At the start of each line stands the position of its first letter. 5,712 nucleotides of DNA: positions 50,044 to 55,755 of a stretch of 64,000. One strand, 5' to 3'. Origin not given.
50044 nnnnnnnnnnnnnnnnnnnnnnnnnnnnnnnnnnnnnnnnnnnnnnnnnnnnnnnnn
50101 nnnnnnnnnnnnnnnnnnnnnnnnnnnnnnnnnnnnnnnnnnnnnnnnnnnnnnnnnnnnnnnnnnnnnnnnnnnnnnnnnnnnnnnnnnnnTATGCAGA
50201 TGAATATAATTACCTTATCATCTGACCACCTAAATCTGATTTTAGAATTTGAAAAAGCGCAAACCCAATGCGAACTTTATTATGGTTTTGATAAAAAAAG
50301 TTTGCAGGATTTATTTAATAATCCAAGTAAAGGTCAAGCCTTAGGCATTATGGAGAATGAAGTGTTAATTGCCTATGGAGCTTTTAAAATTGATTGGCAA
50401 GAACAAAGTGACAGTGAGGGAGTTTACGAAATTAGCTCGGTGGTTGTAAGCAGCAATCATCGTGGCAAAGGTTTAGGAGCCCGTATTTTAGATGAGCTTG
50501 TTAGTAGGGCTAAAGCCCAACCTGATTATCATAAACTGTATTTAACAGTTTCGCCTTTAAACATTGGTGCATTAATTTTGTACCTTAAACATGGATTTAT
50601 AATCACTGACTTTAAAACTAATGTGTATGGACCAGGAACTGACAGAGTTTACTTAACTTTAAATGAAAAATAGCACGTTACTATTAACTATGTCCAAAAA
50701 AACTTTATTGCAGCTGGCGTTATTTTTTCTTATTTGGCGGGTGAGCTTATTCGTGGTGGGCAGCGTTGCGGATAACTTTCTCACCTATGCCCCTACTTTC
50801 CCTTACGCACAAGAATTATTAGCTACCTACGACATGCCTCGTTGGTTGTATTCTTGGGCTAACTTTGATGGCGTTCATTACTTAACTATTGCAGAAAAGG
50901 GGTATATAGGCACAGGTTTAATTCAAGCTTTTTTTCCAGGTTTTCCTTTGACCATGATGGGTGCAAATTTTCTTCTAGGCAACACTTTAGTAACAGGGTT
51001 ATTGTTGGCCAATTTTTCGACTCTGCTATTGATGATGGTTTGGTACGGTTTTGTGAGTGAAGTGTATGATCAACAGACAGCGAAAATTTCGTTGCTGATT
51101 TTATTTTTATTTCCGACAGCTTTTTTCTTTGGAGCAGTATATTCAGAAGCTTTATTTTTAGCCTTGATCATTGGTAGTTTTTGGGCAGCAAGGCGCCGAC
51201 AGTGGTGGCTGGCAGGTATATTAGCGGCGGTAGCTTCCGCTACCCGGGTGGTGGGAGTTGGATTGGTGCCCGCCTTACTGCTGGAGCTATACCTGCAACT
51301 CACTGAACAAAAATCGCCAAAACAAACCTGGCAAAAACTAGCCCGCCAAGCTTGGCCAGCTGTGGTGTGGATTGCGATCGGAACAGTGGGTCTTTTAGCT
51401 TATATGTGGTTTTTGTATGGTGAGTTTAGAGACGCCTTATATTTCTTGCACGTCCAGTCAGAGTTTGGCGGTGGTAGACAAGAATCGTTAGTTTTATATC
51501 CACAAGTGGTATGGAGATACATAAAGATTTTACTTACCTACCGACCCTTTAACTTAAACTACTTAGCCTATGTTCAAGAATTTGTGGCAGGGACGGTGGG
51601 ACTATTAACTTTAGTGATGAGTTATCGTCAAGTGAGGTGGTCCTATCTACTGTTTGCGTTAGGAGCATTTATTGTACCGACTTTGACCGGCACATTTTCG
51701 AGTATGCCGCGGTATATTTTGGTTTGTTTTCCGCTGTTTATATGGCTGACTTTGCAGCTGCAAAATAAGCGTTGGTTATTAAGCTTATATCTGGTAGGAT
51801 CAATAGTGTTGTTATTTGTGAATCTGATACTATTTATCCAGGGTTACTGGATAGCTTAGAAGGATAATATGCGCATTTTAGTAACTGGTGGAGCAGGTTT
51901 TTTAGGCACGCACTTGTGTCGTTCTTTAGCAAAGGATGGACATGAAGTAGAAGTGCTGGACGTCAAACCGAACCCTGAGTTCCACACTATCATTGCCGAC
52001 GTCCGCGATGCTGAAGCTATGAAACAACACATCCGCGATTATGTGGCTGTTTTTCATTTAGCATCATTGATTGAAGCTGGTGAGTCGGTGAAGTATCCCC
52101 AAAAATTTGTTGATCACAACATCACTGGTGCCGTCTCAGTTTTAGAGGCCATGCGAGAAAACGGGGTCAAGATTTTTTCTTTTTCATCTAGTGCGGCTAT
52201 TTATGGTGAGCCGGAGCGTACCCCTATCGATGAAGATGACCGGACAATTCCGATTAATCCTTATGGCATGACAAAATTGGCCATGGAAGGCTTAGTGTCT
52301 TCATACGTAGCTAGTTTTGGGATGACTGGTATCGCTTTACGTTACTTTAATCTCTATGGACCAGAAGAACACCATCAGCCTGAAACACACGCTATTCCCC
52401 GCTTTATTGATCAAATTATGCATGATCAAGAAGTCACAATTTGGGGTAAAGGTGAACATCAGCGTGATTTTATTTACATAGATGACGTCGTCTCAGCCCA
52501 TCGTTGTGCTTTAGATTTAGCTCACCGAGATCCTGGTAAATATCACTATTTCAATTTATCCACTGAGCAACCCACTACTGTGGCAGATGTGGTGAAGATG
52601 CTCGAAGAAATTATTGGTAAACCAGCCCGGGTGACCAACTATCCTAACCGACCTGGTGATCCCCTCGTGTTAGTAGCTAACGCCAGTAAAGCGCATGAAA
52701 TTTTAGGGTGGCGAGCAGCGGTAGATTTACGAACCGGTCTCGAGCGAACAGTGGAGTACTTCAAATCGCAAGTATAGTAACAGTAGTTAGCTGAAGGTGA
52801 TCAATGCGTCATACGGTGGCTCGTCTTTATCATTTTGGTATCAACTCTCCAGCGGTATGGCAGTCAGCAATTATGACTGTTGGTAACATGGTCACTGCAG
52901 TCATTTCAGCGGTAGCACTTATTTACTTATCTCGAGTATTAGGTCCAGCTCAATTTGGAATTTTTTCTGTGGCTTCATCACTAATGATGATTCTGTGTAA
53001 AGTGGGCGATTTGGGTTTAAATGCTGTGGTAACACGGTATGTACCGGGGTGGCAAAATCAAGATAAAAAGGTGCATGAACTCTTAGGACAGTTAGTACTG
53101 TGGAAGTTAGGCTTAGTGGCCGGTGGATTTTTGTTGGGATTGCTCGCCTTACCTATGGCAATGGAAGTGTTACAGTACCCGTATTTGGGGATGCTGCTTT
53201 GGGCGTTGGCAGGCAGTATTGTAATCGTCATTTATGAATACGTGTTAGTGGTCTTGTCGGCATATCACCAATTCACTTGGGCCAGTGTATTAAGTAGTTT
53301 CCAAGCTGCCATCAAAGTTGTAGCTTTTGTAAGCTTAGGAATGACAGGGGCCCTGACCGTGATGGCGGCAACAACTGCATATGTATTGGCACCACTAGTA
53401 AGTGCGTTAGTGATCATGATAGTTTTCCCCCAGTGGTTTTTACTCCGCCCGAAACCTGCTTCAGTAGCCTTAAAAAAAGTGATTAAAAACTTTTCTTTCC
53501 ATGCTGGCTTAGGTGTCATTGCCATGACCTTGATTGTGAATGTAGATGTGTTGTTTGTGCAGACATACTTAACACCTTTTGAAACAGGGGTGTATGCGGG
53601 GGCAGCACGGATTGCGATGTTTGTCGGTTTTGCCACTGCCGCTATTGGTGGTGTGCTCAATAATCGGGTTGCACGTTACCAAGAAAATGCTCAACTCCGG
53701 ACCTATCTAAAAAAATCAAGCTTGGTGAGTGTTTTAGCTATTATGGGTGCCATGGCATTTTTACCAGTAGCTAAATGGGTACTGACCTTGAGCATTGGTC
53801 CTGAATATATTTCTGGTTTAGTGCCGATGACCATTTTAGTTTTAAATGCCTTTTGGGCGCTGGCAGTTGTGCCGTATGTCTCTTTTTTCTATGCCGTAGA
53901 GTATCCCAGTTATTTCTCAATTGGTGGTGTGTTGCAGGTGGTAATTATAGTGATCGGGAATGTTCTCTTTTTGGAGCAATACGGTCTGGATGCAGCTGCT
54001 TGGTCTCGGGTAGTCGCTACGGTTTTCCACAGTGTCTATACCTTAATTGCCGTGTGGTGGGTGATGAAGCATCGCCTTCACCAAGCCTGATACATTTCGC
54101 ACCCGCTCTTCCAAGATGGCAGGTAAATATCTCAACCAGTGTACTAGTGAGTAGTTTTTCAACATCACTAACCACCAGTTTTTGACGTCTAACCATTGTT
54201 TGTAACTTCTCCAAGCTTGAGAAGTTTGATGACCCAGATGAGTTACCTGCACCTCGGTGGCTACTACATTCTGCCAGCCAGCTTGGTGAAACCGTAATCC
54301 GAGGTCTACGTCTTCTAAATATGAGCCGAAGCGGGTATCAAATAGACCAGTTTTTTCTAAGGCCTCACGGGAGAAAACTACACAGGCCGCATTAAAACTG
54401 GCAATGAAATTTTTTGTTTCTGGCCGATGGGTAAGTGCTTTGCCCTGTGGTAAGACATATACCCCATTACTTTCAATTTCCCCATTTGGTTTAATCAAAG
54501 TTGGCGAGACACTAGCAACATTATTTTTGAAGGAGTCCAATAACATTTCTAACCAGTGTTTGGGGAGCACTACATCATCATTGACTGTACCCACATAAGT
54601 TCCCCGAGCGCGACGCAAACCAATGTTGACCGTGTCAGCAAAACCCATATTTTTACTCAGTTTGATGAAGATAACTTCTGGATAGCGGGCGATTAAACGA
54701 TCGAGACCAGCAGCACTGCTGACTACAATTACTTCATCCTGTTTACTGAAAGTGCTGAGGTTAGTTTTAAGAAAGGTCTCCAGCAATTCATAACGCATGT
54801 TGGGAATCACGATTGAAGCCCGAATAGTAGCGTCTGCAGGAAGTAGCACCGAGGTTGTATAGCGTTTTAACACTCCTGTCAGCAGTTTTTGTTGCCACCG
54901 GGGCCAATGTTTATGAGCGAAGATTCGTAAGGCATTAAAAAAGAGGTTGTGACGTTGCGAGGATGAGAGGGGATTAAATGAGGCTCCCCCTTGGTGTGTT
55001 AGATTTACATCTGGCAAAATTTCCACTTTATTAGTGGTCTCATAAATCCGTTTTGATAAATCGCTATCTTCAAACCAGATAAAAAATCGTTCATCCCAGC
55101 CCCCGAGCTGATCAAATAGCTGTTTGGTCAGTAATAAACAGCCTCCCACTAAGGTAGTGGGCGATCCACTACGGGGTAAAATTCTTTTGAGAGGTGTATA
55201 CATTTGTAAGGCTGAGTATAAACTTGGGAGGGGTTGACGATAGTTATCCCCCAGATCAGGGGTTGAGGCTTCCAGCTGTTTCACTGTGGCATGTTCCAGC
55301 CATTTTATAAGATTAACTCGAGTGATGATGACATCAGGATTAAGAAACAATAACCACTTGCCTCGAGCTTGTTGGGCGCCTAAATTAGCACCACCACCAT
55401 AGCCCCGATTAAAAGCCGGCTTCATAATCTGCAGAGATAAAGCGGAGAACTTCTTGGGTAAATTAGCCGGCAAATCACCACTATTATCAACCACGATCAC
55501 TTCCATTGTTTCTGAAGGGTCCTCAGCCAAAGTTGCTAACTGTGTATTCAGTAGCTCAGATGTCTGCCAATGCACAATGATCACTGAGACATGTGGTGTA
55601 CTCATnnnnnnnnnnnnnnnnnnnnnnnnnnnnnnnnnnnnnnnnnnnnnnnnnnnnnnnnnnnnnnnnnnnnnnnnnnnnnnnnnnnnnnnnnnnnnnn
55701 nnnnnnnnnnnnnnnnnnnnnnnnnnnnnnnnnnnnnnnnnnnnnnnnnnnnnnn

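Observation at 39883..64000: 24-kb surface-glycosylation island with at least five ArnT/PMT-like GT-C paralogs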

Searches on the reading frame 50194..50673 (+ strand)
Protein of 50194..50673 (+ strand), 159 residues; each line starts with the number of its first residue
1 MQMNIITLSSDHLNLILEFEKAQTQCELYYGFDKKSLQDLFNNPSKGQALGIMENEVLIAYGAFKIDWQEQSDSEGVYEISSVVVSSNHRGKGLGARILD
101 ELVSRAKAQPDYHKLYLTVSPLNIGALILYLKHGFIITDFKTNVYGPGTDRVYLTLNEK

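Call 4: search_protein_families(library=pfam, proteins=[window:50194-50673:+], max_evalue=0.01)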
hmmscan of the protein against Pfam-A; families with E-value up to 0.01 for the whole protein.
window:50194-50673:+ (159 aa): 8 families
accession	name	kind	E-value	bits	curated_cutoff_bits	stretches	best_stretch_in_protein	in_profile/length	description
PF00583.31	Acetyltransf_1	-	8.1e-18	65.2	20.7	1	30-135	14-116/116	Acetyltransferase (GNAT) family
PF13508.13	Acetyltransf_7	-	1.2e-09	38.8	27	1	54-136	10-83/84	Acetyltransferase (GNAT) domain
PF13673.13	Acetyltransf_10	-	3.6e-06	27.4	23.6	1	48-139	32-111/128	Acetyltransferase (GNAT) domain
PF13420.13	Acetyltransf_4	-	0.00026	21.5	24.3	1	34-144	38-143/155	Acetyltransferase (GNAT) domain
PF08445.16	FR47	-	0.00093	19.6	22.1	1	67-138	14-80/86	FR47-like protein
PF17013.11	Acetyltransf_15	-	0.0015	18.4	35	1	39-112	29-107/210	Putative acetyl-transferase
PF14542.12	Acetyltransf_CG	-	0.002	18.7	30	1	72-109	19-56/80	GCN5-related N-acetyl-transferase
PF13302.13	Acetyltransf_3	-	0.0031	18.6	25.4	1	61-135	66-137/138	Acetyltransferase (GNAT) domain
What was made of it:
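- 50194..50673 (+): GNAT acetyltransferase. A window-specific insertion between two genes that are adjacent or fused in relatives. Pfam Acetyltransf_1 65.2 bits (call 4).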

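Call 25: search_protein_families(library=ncbifam, proteins=[window:50194-50673:+], max_evalue=0.01)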
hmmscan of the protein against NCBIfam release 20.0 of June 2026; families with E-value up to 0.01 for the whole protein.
window:50194-50673:+ (159 aa): 20 families
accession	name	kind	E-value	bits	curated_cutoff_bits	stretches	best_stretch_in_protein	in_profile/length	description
TIGR01575.1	rimI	equivalog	3.4e-10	40.2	86.4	1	50-146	35-123/132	ribosomal protein S18-alanine N-acetyltransferase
NF040503.1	resist_ArsN1a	equivalog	8.4e-09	35.4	170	1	35-135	35-133/159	arsinothricin resistance N-acetyltransferase ArsN1 family A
NF033074.0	AAC_6p_Ib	exception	4.2e-07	29.8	400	1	57-149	77-168/184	AAC(6')-Ib family aminoglycoside 6'-N-acetyltransferase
NF012165.0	AAC_6p_set_A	equivalog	2.5e-06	27.3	280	1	58-154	71-163/177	aminoglycoside 6'-N-acetyltransferase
TIGR04431.1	N6_acetyl_AAC6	equivalog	2.9e-06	27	260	1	58-148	78-167/184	AacA4 family aminoglycoside N(6')-acetyltransferase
NF000048.1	AAC_6p_A40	exception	7.1e-06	25.6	400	1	58-148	78-167/184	aminoglycoside 6'-N-acetyltransferase AacA40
NF000135.2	AAC_6p_IIc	exception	4.7e-05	23.2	415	1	57-154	77-170/193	aminoglycoside N-acetyltransferase AAC(6')-IIc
NF000118.3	AAC_6p_A31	exception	5.8e-05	23.1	385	1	57-143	65-150/172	aminoglycoside N-acetyltransferase AAC(6')-31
NF053587.1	SpmdActasePaiA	equivalog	5.8e-05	22.9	250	1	32-141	45-153/172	spermidine/spermine N(1)-acetyltransferase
NF000359.1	sat3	exception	7.7e-05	22.8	360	1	29-145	54-162/180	streptothricin N-acetyltransferase Sat3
TIGR02406.1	ectoine_EctA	equivalog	8.7e-05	22.6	120.6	1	76-126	65-114/157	diaminobutyrate acetyltransferase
NF041716.1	HxA_phane_GNAT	equivalog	0.00047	20.1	250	1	38-141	43-146/152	cyclophane-containing RiPP N-acetyltransferase HaaN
NF005921.0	PRK07922.1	equivalog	0.00065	19.4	180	1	55-108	55-102/170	amino-acid N-acetyltransferase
NF040501.1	resist_ArsN2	equivalog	0.00065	19.3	125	1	81-117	52-87/133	arsenic resistance N-acetyltransferase ArsN2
NF007025.1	PRK09491.1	equivalog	0.00082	19.3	173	1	82-146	67-130/145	ribosomal protein S18-alanine N-acetyltransferase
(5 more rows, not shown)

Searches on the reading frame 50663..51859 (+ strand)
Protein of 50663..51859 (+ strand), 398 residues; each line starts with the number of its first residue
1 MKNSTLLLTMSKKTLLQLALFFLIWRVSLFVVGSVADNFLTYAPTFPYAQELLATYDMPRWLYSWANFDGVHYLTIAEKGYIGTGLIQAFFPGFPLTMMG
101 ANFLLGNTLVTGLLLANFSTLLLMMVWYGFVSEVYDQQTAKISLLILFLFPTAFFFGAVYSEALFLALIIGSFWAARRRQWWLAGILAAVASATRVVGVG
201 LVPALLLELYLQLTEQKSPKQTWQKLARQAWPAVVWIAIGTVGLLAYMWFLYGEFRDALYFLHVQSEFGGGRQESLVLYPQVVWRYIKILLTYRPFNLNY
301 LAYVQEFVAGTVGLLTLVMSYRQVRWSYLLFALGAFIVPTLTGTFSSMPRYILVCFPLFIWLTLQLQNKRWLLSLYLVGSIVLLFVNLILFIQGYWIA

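Call 5: search_protein_families(library=pfam, proteins=[window:50663-51859:+], max_evalue=0.01)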
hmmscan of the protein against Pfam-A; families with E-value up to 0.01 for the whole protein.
window:50663-51859:+ (398 aa): 1 family
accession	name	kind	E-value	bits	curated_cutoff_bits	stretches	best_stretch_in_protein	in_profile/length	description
PF04188.19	Mannosyl_trans2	-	1.6e-05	24.9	22.4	1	59-225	52-233/443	Mannosyltransferase (PIG-V)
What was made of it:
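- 50663..51859 (+): PIG-V/Gpi18-like GT-C (398 aa). Core gene. Motif W-A-N-F-D69-G70-V-H-Y..G80-Y81. Pfam Mannosyl_trans2 24.9 bits, above the 22.4 cut-off (call 5).
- On PIG-V / Gpi18 (Pfam PF04188; CAZy GT76): 50663 scores 24.9 bits against a cut-off of 22.4, covering model positions 52-233 of 443 (call 5).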

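Call 24: search_protein_families(library=ncbifam, proteins=[window:50663-51859:+], max_evalue=0.01)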
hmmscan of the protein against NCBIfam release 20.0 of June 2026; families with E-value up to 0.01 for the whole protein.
window:50663-51859:+ (398 aa): 0 families

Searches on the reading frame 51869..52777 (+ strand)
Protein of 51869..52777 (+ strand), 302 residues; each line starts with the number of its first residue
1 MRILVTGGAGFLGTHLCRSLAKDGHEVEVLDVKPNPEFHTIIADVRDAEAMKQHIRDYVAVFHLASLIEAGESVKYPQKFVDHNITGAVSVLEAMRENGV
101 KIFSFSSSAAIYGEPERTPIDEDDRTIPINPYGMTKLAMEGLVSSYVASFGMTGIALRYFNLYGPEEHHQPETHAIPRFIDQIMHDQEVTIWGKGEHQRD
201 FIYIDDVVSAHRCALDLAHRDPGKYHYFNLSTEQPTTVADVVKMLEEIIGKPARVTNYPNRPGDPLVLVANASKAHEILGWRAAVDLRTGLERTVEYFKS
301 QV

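Call 5: search_protein_families(library=pfam, proteins=[window:51869-52777:+], max_evalue=0.01)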
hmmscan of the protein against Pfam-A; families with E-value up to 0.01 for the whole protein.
window:51869-52777:+ (302 aa): 10 families
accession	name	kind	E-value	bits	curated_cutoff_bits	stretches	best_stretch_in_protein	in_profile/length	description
PF01370.27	Epimerase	-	1.6e-61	208.2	20.9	1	3-221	1-231/240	NAD dependent epimerase/dehydratase family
PF16363.11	GDP_Man_Dehyd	-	7.1e-52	177.3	27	1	4-293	1-331/332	GDP-mannose 4,6 dehydratase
PF01073.25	3Beta_HSD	-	2.3e-23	83.1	22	1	4-216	1-230/280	3-beta hydroxysteroid dehydrogenase/isomerase family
PF04321.23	RmlD_sub_bind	-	2.7e-16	59.9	27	1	1-150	1-143/287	RmlD substrate binding domain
PF02719.21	Polysacc_synt_2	-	7.3e-15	55.4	20.2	1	37-251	55-249/293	Polysaccharide biosynthesis protein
PF13460.12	NAD_binding_10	-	8.5e-09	36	27.2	1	7-118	1-108/184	NAD(P)H-binding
PF07993.18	NAD_binding_4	-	4.7e-08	32.9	20.1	1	49-190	80-236/258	Male sterility protein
PF05368.20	NmrA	-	6.7e-05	23.1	27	1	2-256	4-241/298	NmrA-like family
PF08659.16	KR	-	0.00046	20.6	22.6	0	3-26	3-26/180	KR domain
PF00106.31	adh_short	-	0.00063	19.7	26.6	0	3-47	3-46/195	short chain dehydrogenase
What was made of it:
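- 51869..52777 (+): SDR NAD-dependent sugar epimerase/dehydratase, GalE-like. Last gene of the core. Pfam Epimerase 208 bits (call 5).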

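Call 9: find_encoding_contigs(protein=window:51869-52777:+, flank=10000, max_places=6)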
Protein window:51869-52777:+ (302 aa): no gene with exactly this product is on record in the collection.

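Call 24: search_protein_families(library=ncbifam, proteins=[window:51869-52777:+], max_evalue=0.01)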
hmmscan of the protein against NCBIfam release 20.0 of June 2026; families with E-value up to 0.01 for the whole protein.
window:51869-52777:+ (302 aa): 54 families (the best 25 are shown)
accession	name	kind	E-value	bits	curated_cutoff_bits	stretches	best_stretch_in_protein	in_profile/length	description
TIGR01179.1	galE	equivalog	4.9e-61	206.4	262.3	1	2-294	1-321/332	UDP-glucose 4-epimerase GalE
TIGR01181.1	dTDP_gluc_dehyt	equivalog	7.4e-44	150.1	365.1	1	2-300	1-313/321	dTDP-glucose 4,6-dehydratase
TIGR04180.1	EDH_00030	hypoth_equivalog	2.2e-43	148.5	475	1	3-284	1-295/297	NAD-dependent 4,6-dehydratase LegB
NF007956.0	PRK10675.1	subfamily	6.4e-38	130.7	394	1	1-289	1-320/338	UDP-glucose 4-epimerase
TIGR02197.1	heptose_epim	equivalog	2.2e-32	112.5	274.6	1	3-256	1-267/316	ADP-glyceromanno-heptose 6-epimerase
NF047922.1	GDPFucSynFcl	equivalog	9.6e-28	97.5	500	1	2-299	4-302/308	GDP-L-fucose synthase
NF042422.1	oxyalk_red_OleD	equivalog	3.8e-26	92.2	580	1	1-253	1-254/329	2-alkyl-3-oxoalkanoate reductase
NF011728.1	PRK15181.1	equivalog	1.3e-23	83.6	760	1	38-246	71-279/348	Vi polysaccharide biosynthesis UDP-N-acetylglucosaminuronic acid C-4 epimerase TviC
NF007490.0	PRK10084.1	subfamily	9.6e-22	77.4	649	2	126-299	161-335/361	dTDP-glucose 4,6-dehydratase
NF042423.1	oxyalk_red_Shew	equivalog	2e-21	76.4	580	1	2-245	10-253/331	2-alkyl-3-oxoalkanoate reductase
NF007582.0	PRK10217.1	equivalog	7.3e-20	71.4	698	1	2-298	3-331/355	dTDP-glucose 4,6-dehydratase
NF043036.1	ErythonDh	equivalog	1.8e-18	66.8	325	1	1-159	1-176/321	D-erythronate dehydrogenase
TIGR03466.1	HpnA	hypoth_equivalog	5e-18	65.1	367.65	1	1-259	1-256/327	hopanoid-associated sugar epimerase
NF008360.0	PRK11150.1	equivalog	5.4e-18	65.2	452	1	3-240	2-245/310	ADP-glyceromanno-heptose 6-epimerase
TIGR02622.1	CDP_4_6_dhtase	equivalog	8.8e-16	58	278.45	1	3-300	7-332/352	CDP-glucose 4,6-dehydratase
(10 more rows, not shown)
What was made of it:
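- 51869..52777 (+): NCBIfam GalE 206 bits, below the cut-off of 262 (call 24).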

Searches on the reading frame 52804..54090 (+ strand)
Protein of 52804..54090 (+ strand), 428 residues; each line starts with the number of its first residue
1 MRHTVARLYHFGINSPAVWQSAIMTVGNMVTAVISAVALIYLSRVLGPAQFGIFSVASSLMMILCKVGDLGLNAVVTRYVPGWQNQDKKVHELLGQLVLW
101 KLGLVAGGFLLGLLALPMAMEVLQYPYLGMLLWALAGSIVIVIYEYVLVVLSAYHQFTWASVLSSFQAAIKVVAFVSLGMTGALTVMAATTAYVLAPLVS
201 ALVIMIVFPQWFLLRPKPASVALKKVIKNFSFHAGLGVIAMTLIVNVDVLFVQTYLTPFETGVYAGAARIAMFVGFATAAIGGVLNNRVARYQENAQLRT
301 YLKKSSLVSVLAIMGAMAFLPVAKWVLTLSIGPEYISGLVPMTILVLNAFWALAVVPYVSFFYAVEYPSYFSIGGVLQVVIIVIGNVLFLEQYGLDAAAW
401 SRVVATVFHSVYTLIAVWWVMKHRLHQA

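Call 5: search_protein_families(library=pfam, proteins=[window:52804-54090:+], max_evalue=0.01)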
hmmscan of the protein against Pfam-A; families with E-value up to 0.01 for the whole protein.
window:52804-54090:+ (428 aa): 2 families
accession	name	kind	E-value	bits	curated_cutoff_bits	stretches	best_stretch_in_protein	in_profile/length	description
PF01943.22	Polysacc_synt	-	1.8e-20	73.9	28.2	1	22-280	6-260/274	Polysaccharide biosynthesis protein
PF13440.11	Polysacc_synt_3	-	1.1e-07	31.9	23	1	42-335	2-288/293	Polysaccharide biosynthesis protein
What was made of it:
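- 52804..54090 (+): Wzx/MOP-family flippase (428 aa). Semi-conserved accessory gene. Pfam Polysacc_synt 73.9 bits (call 5).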

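Call 24: search_protein_families(library=ncbifam, proteins=[window:52804-54090:+], max_evalue=0.01)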
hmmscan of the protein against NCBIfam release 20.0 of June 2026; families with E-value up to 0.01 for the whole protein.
window:52804-54090:+ (428 aa): 1 family
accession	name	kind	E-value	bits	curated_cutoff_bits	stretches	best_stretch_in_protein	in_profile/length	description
NF007773.0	PRK10459.1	equivalog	0.00019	20.6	273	1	16-422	10-408/492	MOP flippase family protein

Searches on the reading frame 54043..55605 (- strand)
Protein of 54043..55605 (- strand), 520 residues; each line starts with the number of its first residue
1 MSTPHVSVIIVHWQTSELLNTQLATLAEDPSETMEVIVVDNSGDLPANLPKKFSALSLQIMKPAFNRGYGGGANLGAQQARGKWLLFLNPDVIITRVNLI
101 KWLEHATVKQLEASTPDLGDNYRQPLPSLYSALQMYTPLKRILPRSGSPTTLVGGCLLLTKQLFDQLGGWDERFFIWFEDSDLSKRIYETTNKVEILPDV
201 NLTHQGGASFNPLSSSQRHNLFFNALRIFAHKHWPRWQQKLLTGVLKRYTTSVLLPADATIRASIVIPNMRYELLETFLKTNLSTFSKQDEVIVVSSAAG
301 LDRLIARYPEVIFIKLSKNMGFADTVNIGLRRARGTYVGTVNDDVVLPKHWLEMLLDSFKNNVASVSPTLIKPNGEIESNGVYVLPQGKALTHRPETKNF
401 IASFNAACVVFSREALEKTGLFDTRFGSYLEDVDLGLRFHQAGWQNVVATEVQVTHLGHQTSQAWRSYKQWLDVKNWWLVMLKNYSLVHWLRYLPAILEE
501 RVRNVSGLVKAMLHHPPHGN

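Call 5: search_protein_families(library=pfam, proteins=[window:54043-55605:-], max_evalue=0.01)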
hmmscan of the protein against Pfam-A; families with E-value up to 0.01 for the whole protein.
window:54043-55605:- (520 aa): 8 families
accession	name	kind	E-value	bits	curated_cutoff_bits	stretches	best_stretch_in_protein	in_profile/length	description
PF00535.33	Glycos_transf_2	-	4.4e-26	92.2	23.3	2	264-418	1-166/168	Glycosyl transferase family 2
PF13641.12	Glyco_tranf_2_3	-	2.1e-14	54.6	27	2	262-465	21-218/230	Glycosyltransferase like family 2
PF10111.15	Glyco_tranf_2_2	-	4.3e-13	49.8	27.3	1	32-112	28-112/276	Glycosyltransferase like family 2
PF13632.12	Glyco_trans_2_3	-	6.4e-13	49.4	27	2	401-472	69-137/198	Glycosyl transferase family group 2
PF02709.20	Glyco_transf_7C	-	4.4e-08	33.1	23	1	150-198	17-66/78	N-terminal domain of galactosyltransferase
PF13506.12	Glyco_transf_21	-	7.4e-08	32.5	21.7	1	328-468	24-169/174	Glycosyl transferase family 21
PF12804.13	NTP_transf_3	-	2e-05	25.2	27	0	15-132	23-135/160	MobA-like NTP transferase domain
PF13712.12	Glyco_tranf_2_5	-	0.0036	17.5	27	0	67-102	39-74/210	Glycosyltransferase like family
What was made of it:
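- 54043..55605 (-): Two-domain GT2 glycosyltransferase (520 aa). Last gene of the convergent minus-strand operon. Pfam Glycos_transf_2 with two matched stretches (call 5).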

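Call 25: search_protein_families(library=ncbifam, proteins=[window:54043-55605:-], max_evalue=0.01)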
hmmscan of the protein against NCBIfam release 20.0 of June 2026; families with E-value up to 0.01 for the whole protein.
window:54043-55605:- (520 aa): 14 families
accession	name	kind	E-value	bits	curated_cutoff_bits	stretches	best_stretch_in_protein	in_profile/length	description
TIGR03965.1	mycofact_glyco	equivalog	7.6e-26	91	280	2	258-461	71-285/467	mycofactocin biosynthesis glycosyltransferase MftF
TIGR04283.1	glyco_like_mftF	equivalog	3e-19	69.5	182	2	6-198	1-179/221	TIGR04283 family arsenosugar biosynthesis glycosyltransferase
NF041875.1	EPS_EpsD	equivalog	4.6e-19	69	370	2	264-465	2-216/325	exopolysaccharide biosynthesis glycosyltransferase EpsD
TIGR01556.1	rhamnosyltran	subfamily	5.1e-13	48.8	200.55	2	279-465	10-210/281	rhamnosyltransferase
TIGR03937.1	PgaC_IcaA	equivalog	5.8e-13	48.6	422.3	2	296-363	87-154/407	poly-beta-1,6-N-acetyl-D-glucosamine synthase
NF007482.0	PRK10073.1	equivalog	9.7e-11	41.2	423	2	2-112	4-116/334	glycosyltransferase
NF050819.1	PolSacchBiosHfsG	equivalog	1.2e-10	41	500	1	4-205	12-217/302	polysaccharide biosynthesis protein HfsG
NF038299.1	EPS_HpsN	equivalog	1.5e-10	40.5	425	0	4-97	1-97/317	hormogonium polysaccharide biosynthesis glycosyltransferase HpsN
NF050113.1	gal_furan_GlfT1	equivalog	1.8e-08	34.1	330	0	264-449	3-199/290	galactofuranosyltransferase GlfT1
NF050050.1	ProtGlycPglI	equivalog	1.1e-06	28.3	500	1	4-94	2-96/306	GalNAc(5)-diNAcBac-PP-undecaprenol beta-1,3-glucosyltransferase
NF047683.1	TeichurnBiosyTuaG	equivalog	1.3e-05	25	400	0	3-105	5-110/252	teichuronic acid biosynthesis protein TuaG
NF041394.1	GtaseAglG_Halo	equivalog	5.6e-05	22.5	440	1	292-427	36-179/304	glucosyl-dolichyl phosphate glucuronosyltransferase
NF053739.1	GlytfEpsEBac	equivalog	6.3e-05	22.1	450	1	306-481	53-225/265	glycosyltransferase EpsE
TIGR04009.1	wcaE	equivalog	0.0068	15.7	369.2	0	6-93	3-94/248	colanic acid biosynthesis glycosyltransferase WcaE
